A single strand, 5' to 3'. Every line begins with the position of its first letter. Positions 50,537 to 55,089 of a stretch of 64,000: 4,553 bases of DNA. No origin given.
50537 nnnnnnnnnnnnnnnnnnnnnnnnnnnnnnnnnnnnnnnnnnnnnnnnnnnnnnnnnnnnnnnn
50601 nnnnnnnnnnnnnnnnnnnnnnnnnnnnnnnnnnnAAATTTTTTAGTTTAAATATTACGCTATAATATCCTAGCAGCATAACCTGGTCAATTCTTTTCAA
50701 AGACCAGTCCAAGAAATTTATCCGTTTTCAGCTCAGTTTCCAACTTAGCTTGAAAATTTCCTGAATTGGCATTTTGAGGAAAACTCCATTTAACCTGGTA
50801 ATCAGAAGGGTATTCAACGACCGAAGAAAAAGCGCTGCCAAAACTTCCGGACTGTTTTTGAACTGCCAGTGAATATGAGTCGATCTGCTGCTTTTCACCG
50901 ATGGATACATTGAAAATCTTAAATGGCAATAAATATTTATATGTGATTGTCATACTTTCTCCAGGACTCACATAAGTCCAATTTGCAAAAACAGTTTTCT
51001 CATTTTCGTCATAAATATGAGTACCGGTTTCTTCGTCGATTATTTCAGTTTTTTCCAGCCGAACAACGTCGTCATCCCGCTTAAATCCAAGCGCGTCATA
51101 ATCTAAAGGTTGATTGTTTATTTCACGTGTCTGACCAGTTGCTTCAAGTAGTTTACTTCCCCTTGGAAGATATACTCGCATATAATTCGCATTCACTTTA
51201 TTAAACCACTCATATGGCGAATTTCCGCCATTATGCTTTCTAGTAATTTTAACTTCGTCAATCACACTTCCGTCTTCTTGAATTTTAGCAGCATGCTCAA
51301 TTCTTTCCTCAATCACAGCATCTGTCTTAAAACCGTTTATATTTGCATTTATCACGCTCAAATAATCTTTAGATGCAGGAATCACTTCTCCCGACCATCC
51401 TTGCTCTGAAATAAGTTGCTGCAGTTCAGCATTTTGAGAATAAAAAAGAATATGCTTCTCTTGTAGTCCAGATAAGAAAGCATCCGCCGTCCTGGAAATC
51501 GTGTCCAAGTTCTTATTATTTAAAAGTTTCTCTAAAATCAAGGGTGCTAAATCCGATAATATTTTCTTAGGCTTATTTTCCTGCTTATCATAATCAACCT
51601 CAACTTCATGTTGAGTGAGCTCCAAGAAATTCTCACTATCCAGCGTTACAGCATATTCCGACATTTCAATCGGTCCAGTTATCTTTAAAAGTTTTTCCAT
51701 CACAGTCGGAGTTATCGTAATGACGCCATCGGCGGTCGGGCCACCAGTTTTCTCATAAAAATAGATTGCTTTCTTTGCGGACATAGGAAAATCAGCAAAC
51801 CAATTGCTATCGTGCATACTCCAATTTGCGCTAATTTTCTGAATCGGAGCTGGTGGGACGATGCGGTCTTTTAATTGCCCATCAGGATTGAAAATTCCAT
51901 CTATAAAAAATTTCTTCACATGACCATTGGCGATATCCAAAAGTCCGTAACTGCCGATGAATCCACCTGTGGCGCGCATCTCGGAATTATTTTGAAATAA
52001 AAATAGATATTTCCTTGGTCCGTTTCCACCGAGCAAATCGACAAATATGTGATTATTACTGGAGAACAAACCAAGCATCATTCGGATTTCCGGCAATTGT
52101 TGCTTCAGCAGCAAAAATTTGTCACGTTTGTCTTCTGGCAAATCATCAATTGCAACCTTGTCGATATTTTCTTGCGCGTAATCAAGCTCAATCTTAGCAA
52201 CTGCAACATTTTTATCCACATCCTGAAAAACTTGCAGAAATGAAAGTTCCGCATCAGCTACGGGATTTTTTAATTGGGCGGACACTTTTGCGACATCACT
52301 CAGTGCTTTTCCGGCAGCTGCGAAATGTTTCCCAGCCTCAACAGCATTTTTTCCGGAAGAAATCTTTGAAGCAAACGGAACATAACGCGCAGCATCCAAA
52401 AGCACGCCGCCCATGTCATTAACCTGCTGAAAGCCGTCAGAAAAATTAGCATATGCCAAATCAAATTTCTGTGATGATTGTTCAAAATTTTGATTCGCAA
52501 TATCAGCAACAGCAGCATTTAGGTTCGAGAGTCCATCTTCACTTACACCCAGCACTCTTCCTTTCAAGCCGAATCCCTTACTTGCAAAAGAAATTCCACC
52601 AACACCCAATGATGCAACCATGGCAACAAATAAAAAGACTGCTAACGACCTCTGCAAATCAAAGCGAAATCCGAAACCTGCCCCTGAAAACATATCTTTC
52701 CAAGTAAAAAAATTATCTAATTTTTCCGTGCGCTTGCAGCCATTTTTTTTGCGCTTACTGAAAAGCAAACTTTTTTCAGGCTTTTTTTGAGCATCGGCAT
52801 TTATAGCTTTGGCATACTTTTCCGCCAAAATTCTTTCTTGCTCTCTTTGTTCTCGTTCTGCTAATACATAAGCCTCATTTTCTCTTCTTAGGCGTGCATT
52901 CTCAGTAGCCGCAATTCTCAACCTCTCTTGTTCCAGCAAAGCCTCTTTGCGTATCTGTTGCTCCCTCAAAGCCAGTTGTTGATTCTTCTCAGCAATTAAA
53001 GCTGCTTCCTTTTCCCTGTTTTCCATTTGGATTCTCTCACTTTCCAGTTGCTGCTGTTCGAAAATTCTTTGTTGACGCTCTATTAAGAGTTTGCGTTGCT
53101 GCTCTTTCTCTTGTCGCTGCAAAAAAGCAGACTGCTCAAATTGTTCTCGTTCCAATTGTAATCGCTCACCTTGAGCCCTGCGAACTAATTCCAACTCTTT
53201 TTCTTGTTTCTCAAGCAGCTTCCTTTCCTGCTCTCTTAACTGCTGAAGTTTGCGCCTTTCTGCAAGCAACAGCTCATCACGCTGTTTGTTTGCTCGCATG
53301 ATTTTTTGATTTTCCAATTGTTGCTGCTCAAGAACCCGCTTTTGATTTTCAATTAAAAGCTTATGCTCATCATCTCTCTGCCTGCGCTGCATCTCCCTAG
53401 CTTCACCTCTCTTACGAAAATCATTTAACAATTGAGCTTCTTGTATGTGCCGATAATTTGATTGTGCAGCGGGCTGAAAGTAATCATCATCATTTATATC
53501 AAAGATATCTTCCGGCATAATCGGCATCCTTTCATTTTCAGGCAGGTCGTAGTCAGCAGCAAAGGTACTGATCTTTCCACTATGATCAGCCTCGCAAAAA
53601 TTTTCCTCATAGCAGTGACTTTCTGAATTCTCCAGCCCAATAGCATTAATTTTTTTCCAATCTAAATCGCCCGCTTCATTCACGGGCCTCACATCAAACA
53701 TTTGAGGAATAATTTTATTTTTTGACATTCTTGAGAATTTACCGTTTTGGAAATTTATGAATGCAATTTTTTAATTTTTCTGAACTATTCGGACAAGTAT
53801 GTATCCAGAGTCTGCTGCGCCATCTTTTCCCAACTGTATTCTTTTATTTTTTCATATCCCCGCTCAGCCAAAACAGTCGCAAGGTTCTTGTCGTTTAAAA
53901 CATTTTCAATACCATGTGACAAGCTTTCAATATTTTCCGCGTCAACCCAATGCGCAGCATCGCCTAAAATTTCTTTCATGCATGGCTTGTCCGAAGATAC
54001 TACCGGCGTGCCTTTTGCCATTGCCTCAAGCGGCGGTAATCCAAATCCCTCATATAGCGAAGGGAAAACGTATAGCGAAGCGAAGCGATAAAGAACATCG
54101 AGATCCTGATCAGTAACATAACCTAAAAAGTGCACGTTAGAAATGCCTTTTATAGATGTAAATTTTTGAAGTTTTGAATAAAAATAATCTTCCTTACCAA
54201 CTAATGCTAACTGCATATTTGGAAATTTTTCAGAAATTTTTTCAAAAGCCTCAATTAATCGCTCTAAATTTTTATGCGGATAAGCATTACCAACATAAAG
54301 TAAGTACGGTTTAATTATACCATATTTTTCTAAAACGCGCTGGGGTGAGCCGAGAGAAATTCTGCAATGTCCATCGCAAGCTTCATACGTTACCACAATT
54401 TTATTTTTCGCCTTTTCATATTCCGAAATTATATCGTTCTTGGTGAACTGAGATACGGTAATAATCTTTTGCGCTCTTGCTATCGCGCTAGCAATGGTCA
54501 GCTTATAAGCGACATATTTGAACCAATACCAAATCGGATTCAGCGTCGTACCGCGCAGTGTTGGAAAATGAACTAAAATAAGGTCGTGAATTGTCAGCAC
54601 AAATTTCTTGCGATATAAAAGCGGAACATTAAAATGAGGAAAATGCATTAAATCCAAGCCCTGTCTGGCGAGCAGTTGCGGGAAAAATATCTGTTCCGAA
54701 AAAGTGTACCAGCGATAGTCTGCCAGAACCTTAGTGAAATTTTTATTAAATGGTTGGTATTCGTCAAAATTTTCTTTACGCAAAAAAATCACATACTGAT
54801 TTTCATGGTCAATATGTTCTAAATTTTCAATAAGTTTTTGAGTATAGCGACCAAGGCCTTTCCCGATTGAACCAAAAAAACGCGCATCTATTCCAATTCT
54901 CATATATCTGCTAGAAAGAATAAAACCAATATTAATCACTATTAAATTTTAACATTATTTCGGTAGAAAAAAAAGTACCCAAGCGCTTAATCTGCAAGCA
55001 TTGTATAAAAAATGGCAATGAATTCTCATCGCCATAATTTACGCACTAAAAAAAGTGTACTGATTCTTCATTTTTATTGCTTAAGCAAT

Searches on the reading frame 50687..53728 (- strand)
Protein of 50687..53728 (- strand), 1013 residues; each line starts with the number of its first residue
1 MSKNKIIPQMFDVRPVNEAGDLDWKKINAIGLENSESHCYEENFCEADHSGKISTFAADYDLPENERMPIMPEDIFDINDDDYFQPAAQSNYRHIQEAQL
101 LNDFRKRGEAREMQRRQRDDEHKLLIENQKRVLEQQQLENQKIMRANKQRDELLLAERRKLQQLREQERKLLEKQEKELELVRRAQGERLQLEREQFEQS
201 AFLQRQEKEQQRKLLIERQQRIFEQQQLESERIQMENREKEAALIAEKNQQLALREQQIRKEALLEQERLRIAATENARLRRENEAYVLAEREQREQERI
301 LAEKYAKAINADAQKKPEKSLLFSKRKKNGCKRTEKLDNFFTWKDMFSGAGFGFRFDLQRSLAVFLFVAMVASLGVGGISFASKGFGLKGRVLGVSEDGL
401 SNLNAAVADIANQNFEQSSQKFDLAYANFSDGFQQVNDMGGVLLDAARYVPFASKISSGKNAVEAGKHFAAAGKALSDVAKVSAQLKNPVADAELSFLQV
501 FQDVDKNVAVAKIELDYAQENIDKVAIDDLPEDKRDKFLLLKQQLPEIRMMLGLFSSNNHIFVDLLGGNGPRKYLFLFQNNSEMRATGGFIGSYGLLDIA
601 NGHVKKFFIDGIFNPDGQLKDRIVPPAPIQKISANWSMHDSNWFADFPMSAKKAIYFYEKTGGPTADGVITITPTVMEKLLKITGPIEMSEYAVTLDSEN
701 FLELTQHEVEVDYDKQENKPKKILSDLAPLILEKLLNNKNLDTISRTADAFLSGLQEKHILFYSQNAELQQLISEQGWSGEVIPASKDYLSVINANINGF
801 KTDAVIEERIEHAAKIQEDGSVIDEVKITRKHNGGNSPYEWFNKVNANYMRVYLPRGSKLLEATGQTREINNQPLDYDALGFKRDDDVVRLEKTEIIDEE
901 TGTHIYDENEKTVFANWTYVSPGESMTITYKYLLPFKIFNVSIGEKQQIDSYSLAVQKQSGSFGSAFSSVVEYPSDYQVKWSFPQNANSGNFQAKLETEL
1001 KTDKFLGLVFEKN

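Call 50: search_protein_families(library=pfam, proteins=[window:50687-53728:-], max_evalue=0.00001)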
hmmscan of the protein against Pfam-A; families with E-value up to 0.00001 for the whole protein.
window:50687-53728:- (1013 aa): 1 family
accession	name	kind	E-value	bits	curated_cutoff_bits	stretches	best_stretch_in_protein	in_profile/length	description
PF13196.11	DUF4012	-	1e-30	107.6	28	1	569-708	1-142/144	Protein of unknown function (DUF4012)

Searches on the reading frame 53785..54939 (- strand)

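Call 82: search_protein_families(library=pfam, proteins=[window:53785-54939:-], max_evalue=0.00001)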
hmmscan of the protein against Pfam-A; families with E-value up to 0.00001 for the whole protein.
window:53785-54939:- (384 aa): 5 families
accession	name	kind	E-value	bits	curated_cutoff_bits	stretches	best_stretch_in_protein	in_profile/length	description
PF00534.26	Glycos_transf_1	-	7.3e-38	130.2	26.4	1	210-363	15-171/172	Glycosyl transferases group 1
PF13692.12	Glyco_trans_1_4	-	8.2e-30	104.4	27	1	211-350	2-142/142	Glycosyl transferases group 1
PF13439.12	Glyco_transf_4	-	1.1e-11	45.5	28.5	1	28-186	3-164/170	Glycosyltransferase Family 4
PF20706.3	GT4-conflict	-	1.1e-11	44.8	26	1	213-375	200-383/385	Family 4 Glycosyltransferase in conflict systems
PF13524.12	Glyco_trans_1_2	-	3.5e-09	37.2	25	1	231-379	5-144/144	Glycosyl transferase-like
